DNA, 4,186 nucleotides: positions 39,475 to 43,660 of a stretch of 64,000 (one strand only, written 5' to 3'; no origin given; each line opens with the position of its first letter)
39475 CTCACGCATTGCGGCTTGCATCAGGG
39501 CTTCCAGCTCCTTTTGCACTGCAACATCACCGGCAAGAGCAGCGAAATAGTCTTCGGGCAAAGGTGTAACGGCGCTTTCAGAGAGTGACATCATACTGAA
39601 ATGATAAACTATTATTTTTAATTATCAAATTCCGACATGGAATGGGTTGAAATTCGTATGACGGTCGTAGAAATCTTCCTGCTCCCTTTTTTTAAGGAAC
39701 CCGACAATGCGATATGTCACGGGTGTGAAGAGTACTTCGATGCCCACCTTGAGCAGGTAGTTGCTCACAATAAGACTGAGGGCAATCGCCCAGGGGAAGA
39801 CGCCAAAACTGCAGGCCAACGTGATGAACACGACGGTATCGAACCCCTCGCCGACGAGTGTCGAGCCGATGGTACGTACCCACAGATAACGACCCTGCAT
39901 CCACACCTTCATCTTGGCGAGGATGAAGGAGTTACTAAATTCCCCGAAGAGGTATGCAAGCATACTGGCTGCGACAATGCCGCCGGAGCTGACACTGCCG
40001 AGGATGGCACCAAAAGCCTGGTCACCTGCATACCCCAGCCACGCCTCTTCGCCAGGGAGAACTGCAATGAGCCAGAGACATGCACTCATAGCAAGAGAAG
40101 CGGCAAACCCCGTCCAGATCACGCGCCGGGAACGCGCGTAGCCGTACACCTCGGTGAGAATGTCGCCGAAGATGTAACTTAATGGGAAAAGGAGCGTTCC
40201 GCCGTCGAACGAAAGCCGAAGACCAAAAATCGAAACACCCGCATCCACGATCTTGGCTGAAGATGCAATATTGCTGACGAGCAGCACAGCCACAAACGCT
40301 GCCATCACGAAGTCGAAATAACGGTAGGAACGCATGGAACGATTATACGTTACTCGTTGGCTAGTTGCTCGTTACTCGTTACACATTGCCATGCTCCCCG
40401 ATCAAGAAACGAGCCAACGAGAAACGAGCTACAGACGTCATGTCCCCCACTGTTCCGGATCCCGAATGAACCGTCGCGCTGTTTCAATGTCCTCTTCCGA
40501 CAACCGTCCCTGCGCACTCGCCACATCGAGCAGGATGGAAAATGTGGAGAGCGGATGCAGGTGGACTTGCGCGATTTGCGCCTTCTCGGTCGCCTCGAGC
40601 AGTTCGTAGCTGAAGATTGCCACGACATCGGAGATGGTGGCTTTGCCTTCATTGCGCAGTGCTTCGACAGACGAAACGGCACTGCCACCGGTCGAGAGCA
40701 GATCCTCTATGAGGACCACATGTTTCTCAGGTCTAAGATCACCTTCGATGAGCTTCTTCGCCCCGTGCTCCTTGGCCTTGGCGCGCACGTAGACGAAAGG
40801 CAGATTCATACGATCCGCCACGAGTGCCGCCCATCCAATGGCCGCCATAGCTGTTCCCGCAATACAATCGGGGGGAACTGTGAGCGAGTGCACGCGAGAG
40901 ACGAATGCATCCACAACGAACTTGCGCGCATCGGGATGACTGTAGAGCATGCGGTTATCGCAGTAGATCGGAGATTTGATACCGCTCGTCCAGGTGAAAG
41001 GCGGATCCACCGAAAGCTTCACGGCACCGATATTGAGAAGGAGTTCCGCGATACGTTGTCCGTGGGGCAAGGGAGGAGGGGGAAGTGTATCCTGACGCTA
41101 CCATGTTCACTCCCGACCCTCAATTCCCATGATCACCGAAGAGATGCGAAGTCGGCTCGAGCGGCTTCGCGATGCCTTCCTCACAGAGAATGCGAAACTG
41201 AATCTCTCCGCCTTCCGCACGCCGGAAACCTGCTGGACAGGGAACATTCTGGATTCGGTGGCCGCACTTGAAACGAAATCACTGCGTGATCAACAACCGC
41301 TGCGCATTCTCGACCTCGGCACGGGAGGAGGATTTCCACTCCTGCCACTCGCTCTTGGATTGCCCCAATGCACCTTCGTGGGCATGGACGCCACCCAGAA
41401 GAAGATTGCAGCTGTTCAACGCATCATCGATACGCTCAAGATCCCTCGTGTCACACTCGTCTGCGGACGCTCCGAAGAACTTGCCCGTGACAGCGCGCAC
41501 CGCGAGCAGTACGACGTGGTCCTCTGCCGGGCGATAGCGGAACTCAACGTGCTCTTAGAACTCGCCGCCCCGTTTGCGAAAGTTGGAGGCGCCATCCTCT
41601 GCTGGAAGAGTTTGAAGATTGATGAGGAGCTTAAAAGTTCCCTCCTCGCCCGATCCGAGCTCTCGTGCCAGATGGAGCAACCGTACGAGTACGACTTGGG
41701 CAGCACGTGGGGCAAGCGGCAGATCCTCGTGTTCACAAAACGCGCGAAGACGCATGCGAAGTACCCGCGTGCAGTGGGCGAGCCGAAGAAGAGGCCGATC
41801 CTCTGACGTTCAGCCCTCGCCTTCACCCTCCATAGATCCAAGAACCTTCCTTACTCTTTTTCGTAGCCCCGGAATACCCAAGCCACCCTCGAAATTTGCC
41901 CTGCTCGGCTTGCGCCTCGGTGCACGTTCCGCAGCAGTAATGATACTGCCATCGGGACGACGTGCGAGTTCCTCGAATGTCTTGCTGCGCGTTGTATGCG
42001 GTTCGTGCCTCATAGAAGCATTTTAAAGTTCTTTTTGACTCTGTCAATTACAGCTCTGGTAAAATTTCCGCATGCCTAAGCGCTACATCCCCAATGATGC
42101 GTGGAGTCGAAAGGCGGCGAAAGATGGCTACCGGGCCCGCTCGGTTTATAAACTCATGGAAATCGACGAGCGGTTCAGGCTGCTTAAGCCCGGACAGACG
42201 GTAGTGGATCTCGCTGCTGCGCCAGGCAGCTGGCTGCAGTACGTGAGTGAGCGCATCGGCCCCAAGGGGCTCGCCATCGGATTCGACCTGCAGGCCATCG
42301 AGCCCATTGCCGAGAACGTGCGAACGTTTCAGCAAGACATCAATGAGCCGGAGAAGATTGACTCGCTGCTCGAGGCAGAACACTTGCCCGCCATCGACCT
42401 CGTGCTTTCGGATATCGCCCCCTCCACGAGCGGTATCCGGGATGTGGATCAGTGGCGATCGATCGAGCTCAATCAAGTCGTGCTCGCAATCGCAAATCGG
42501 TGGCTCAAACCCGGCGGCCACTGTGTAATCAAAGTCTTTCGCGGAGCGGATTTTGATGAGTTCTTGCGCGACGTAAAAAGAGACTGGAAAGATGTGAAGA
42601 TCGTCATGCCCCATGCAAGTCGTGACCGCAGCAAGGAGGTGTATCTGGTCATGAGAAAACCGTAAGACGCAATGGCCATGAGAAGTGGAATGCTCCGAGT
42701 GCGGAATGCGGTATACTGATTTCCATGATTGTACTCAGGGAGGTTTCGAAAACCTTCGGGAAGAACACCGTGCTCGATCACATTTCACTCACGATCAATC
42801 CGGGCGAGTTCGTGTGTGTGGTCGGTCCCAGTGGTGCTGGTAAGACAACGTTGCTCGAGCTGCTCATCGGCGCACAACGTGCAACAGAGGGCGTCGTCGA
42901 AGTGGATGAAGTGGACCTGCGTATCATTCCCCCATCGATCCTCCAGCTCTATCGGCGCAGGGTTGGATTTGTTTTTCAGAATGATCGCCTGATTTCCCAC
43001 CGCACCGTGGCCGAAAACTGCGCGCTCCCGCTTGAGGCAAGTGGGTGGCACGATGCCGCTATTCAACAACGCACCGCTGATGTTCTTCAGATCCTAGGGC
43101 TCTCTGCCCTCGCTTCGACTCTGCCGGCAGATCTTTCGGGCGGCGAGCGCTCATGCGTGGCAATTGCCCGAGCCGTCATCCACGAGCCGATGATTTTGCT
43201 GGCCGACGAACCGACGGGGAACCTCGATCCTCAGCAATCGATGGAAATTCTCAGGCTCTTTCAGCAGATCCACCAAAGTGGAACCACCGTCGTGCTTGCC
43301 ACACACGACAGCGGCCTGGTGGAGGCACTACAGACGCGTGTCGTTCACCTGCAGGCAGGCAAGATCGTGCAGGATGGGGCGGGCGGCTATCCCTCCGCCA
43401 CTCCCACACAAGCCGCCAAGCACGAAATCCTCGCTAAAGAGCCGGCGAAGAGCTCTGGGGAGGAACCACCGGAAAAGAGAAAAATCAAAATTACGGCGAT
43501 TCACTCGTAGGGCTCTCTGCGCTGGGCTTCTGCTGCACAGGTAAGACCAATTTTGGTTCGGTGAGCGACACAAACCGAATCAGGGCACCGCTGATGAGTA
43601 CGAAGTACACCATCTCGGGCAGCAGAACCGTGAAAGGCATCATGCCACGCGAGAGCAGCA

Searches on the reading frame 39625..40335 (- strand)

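Call 12: search_protein_families(library=pfam, proteins=[window:39625-40335:-], max_evalue=0.001)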
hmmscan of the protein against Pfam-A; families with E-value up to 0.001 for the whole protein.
window:39625-40335:- (236 aa): 1 family
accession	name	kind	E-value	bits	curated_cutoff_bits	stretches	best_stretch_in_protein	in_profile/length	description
PF02592.20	Vut_1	-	6e-48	163.5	27.2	1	44-209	1-151/152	Putative vitamin uptake transporter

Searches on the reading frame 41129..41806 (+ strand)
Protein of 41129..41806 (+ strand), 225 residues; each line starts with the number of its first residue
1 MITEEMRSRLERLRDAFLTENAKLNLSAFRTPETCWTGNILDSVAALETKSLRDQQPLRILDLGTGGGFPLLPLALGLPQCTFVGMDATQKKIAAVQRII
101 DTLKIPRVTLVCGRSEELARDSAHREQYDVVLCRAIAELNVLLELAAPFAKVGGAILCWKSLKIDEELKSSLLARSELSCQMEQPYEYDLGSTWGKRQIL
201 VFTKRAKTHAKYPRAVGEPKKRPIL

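Call 75: search_protein_families(library=pfam, proteins=[window:41129-41806:+], max_evalue=0.001)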
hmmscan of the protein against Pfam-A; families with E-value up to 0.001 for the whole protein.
window:41129-41806:+ (225 aa): 6 families
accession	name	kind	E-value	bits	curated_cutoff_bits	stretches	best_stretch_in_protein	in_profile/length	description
PF02527.21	GidB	-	1.9e-30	106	27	1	9-170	4-158/184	rRNA small subunit methyltransferase G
PF13847.12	Methyltransf_31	-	6.5e-10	39.3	27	1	58-175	5-125/145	Methyltransferase domain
PF13649.12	Methyltransf_25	-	1.3e-07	32.6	27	1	60-136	1-74/97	Methyltransferase domain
PF08242.18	Methyltransf_12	-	9.1e-06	26.8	30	1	61-135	1-73/98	Methyltransferase domain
PF08241.18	Methyltransf_11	-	0.00033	21.7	21.2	1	61-137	1-70/95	Methyltransferase domain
PF02390.23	Methyltransf_4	-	0.0008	19.3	24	0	60-115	5-60/173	Putative methyltransferase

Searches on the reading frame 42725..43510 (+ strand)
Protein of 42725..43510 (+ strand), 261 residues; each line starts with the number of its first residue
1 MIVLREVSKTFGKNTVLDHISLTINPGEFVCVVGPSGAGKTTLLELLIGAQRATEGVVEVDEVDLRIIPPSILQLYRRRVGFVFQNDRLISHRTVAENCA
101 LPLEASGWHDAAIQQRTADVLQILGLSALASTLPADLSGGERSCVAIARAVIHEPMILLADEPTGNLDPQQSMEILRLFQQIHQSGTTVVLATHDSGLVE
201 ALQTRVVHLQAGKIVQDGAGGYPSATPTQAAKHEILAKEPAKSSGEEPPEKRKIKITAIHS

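Call 19: search_protein_families(library=pfam, proteins=[window:42725-43510:+], max_evalue=0.001)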
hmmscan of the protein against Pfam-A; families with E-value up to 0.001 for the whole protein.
window:42725-43510:+ (261 aa): 9 families
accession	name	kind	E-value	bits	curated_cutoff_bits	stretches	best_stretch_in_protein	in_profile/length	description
PF00005.33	ABC_tran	-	5.4e-33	114.9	25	1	17-164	1-136/137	ABC transporter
PF13304.12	AAA_21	-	9.2e-11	42.8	27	1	134-200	235-304/304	AAA domain, putative AbiEii toxin, Type IV TA system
PF13238.12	AAA_18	-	3e-05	24.9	29.4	0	30-51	1-19/128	AAA domain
PF13191.12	AAA_16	-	9.7e-05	23.4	32.6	1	27-131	24-104/167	AAA ATPase domain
PF02463.25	SMC_N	-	0.00011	22.1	40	0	28-203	25-206/220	RecF/RecN/SMC N terminal domain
PF13401.12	AAA_22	-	0.00032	21.5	27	0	28-76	6-33/130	AAA domain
PF06414.18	Zeta_toxin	-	0.00075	19.4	22.3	0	30-77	19-66/199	Zeta toxin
PF13671.12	AAA_33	-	0.00086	20.1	27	0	30-52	2-24/143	AAA domain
PF03193.22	RsgA_GTPase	-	0.00087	19.6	30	0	17-57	97-137/174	RsgA GTPase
